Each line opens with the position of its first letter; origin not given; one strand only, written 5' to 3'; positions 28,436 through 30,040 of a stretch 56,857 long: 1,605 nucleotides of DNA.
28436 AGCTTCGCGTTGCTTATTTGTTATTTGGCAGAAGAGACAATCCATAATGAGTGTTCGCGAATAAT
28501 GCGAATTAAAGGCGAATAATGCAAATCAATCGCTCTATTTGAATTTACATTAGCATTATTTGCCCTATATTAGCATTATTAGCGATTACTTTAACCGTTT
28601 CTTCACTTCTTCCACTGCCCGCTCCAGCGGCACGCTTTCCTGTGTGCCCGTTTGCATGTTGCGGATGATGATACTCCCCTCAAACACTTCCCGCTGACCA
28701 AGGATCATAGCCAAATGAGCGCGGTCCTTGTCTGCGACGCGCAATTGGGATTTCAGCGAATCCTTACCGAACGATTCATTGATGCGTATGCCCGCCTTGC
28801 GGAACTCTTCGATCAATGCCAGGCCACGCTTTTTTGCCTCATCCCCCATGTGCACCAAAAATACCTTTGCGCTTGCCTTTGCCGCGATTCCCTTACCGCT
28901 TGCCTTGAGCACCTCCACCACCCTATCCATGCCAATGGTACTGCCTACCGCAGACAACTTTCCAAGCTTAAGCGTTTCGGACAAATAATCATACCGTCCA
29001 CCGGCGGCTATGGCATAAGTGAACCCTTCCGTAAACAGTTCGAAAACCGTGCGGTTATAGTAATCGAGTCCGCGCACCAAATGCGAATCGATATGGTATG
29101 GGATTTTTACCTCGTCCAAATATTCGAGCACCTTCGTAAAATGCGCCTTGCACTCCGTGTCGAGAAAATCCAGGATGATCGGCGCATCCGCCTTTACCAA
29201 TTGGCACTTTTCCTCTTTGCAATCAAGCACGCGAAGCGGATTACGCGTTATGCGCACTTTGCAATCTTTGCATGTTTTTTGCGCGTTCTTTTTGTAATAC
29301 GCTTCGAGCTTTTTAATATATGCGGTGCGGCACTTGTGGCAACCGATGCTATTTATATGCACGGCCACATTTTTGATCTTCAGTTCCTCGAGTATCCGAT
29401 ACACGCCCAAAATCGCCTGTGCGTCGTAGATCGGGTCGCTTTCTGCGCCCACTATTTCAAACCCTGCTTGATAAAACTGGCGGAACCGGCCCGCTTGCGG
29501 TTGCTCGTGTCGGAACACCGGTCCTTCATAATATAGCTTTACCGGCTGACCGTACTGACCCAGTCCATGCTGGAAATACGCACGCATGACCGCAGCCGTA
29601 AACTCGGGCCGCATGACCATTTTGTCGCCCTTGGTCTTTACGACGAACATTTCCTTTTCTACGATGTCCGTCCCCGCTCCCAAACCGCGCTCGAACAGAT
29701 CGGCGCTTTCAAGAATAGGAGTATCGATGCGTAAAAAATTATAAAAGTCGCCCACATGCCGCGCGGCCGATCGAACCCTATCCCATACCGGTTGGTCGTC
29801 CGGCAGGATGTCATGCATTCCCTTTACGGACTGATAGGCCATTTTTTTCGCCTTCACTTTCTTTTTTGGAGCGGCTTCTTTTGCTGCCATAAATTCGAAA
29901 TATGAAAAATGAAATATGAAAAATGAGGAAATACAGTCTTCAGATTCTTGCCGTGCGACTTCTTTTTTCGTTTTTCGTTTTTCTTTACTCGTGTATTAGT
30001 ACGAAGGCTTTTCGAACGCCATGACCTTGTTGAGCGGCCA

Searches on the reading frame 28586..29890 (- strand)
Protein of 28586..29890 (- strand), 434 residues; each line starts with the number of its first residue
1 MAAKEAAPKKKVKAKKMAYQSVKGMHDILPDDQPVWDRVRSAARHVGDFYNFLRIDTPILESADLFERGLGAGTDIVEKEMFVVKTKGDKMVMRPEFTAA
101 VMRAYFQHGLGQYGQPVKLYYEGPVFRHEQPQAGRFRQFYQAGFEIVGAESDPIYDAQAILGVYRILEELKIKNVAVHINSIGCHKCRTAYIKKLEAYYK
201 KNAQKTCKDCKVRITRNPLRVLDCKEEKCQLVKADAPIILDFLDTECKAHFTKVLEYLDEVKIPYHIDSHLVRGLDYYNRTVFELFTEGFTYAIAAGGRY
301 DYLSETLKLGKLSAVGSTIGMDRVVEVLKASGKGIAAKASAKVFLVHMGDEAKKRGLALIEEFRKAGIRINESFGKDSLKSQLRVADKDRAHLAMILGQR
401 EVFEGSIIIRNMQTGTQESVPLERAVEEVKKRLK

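Call 23: search_protein_families(library=ncbifam, max_evalue=0.00001, proteins=[window:28586-29890:-])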
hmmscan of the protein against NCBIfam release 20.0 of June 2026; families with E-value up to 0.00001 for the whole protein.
window:28586-29890:- (434 aa): 21 families
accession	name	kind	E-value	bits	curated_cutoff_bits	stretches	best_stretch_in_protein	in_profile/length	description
TIGR00442.1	hisS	equivalog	5.9e-129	430.6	286.75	1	20-421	1-405/406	histidine--tRNA ligase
TIGR00443.1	hisZ_biosyn_reg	equivalog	2.3e-42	145.2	271.65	1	27-329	2-313/314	ATP phosphoribosyltransferase regulatory subunit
NF009085.0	PRK12420.1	equivalog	9.1e-39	134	540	2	252-425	247-422/426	histidine--tRNA ligase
NF008941.0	PRK12292.2-4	equivalog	1.2e-31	110.1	447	1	16-370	4-360/393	ATP phosphoribosyltransferase regulatory subunit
NF008942.0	PRK12292.2-5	equivalog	3.3e-29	101.8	643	2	22-186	12-173/434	ATP phosphoribosyltransferase regulatory subunit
NF008940.0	PRK12292.2-3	equivalog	5.3e-27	94.6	450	1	17-366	1-358/404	ATP phosphoribosyltransferase regulatory subunit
NF008936.0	PRK12292.1-3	equivalog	1.1e-24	87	492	2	22-186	8-168/406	ATP phosphoribosyltransferase regulatory subunit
NF008953.0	PRK12295.1-6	equivalog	2.1e-22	79.6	384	1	52-185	28-154/384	ATP phosphoribosyltransferase regulatory subunit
NF008951.0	PRK12295.1-4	equivalog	4.1e-19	68.7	364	2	51-170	21-132/374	ATP phosphoribosyltransferase regulatory subunit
NF008945.0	PRK12292.3-3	equivalog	9e-18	64.5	409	2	34-171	15-143/368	ATP phosphoribosyltransferase regulatory subunit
NF008938.0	PRK12292.1-6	equivalog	4.3e-16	58.8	833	1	50-195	37-173/420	ATP phosphoribosyltransferase regulatory subunit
NF008950.0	PRK12295.1-3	equivalog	2.7e-15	56.6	492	1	52-184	29-153/387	ATP phosphoribosyltransferase regulatory subunit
NF008952.0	PRK12295.1-5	equivalog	3.2e-14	52.9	360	1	53-178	24-143/363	ATP phosphoribosyltransferase regulatory subunit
NF008939.0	PRK12292.2-1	equivalog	8.3e-13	47.8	335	1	17-369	1-361/391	ATP phosphoribosyltransferase regulatory subunit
NF009086.0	PRK12421.1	equivalog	4.1e-12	45.7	318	1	24-383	12-371/389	ATP phosphoribosyltransferase regulatory subunit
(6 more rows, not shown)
